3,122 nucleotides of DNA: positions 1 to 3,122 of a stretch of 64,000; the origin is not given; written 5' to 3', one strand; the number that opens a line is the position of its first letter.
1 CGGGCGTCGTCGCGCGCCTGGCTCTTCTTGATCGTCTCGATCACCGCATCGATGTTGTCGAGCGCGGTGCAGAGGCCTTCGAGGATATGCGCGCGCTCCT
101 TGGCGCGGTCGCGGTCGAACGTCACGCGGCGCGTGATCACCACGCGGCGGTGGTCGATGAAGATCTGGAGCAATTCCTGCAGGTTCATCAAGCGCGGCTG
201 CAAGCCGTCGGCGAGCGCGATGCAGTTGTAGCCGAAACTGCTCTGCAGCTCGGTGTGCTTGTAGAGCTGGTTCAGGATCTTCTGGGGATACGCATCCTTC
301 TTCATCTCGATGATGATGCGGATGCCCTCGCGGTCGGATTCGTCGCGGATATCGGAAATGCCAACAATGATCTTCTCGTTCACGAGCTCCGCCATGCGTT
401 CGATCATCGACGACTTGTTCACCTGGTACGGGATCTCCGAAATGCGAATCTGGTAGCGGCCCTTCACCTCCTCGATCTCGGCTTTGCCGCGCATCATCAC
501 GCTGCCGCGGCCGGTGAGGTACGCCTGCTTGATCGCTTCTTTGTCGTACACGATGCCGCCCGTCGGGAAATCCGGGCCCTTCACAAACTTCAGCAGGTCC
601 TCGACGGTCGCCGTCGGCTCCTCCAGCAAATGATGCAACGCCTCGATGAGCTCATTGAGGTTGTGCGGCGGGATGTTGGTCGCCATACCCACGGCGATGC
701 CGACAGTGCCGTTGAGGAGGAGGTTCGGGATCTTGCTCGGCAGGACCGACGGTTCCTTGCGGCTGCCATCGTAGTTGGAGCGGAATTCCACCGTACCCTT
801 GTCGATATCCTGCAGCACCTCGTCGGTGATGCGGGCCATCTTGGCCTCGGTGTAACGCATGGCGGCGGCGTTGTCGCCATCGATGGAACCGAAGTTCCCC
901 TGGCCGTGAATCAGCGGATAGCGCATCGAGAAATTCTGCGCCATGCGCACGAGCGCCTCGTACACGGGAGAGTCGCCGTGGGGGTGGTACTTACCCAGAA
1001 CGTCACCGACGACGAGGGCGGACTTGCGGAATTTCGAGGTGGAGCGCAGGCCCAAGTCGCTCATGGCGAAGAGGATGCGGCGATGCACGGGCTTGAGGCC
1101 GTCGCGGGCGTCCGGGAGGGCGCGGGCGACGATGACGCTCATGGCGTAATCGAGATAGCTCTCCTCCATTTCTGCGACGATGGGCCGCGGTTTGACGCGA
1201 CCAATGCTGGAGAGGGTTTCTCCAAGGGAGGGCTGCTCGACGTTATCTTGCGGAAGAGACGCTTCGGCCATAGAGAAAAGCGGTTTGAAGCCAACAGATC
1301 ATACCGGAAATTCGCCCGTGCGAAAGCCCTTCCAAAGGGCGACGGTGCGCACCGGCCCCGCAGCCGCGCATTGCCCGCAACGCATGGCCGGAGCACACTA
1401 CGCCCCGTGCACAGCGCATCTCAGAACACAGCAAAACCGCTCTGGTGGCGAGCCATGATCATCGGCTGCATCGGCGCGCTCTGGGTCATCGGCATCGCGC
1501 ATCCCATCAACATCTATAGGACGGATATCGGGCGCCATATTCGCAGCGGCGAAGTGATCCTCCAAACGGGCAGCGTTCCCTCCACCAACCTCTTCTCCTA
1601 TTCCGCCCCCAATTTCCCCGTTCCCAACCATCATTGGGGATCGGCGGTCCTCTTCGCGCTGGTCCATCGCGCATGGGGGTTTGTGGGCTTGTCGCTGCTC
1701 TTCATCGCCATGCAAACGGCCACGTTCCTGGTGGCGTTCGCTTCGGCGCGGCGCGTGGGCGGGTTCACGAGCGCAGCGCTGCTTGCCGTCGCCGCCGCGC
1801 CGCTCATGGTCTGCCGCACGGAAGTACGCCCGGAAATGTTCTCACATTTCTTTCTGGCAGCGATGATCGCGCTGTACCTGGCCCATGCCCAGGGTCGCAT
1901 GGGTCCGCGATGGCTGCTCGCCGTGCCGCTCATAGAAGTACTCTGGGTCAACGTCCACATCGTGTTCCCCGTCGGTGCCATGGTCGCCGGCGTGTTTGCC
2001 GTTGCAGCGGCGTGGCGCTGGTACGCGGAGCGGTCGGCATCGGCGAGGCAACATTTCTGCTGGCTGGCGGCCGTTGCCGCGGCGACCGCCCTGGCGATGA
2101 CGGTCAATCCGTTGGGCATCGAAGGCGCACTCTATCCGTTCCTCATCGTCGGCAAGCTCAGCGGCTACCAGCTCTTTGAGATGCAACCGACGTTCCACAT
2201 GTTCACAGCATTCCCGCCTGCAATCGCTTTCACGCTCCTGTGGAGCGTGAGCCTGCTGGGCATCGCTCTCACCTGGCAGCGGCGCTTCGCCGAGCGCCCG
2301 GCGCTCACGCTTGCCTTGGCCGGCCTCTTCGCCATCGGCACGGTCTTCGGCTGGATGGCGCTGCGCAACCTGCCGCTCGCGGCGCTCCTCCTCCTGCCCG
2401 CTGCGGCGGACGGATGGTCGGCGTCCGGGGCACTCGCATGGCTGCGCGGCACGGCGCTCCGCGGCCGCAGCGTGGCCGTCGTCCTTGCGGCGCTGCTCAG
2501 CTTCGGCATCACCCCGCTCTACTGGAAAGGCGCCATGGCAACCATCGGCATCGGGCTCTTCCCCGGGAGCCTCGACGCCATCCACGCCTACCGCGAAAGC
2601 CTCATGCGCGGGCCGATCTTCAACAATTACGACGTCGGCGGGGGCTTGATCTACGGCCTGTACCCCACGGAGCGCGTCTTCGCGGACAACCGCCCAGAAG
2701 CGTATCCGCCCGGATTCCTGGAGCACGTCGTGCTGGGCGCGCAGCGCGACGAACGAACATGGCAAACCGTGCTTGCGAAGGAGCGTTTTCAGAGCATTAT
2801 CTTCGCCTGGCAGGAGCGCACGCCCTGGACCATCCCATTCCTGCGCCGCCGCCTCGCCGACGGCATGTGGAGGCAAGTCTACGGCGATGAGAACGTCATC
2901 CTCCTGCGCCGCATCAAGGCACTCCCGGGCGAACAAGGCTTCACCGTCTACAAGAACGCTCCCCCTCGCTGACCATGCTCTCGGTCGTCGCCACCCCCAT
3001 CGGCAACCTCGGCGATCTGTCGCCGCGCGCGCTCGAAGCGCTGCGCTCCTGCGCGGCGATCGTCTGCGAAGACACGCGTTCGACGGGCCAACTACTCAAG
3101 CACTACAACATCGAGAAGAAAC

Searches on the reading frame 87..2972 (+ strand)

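Call 56: search_protein_families(library=padloc, alignment_id=A3, max_evalue=0.000001)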
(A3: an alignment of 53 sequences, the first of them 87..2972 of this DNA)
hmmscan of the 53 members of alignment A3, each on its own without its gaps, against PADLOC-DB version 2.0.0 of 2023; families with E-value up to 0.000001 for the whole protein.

A. member 1, window:87-2972:+ (961 aa): 0 families

B. families by the number of members that match (of 53 scanned): 51 families (the first 25 are shown)
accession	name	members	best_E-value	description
PDLC03802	RTasHel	1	1.9e-119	DRT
PDLC00114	GajB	1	3.7e-100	UrvD helicase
PDLC00132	GajB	1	1.5e-97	UrvD helicase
PDLC00117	GajB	1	3.3e-75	UrvD helicase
PDLC00127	GajB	1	2.8e-57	UrvD helicase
PDLC00107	GajB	1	1e-48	UrvD helicase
PDLC00103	GajB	1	1.9e-48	UrvD helicase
PDLC00121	GajB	1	7.8e-47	UrvD helicase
PDLC00130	GajB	1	1.1e-41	UrvD helicase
PDLC00119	GajB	1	6.8e-40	UrvD helicase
PDLC00123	GajB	1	1.6e-37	UrvD helicase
PDLC00122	GajB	1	4.9e-37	UrvD helicase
PDLC00116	GajB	1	9e-34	UrvD helicase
PDLC00110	GajB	1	1.5e-32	UrvD helicase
PDLC00112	GajB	1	2e-32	UrvD helicase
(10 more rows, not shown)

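Call 85: search_protein_families(library=pfam, proteins=[window:87-2972:+], max_evalue=0.00001)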
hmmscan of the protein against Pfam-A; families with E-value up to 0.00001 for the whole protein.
window:87-2972:+ (961 aa): 0 families
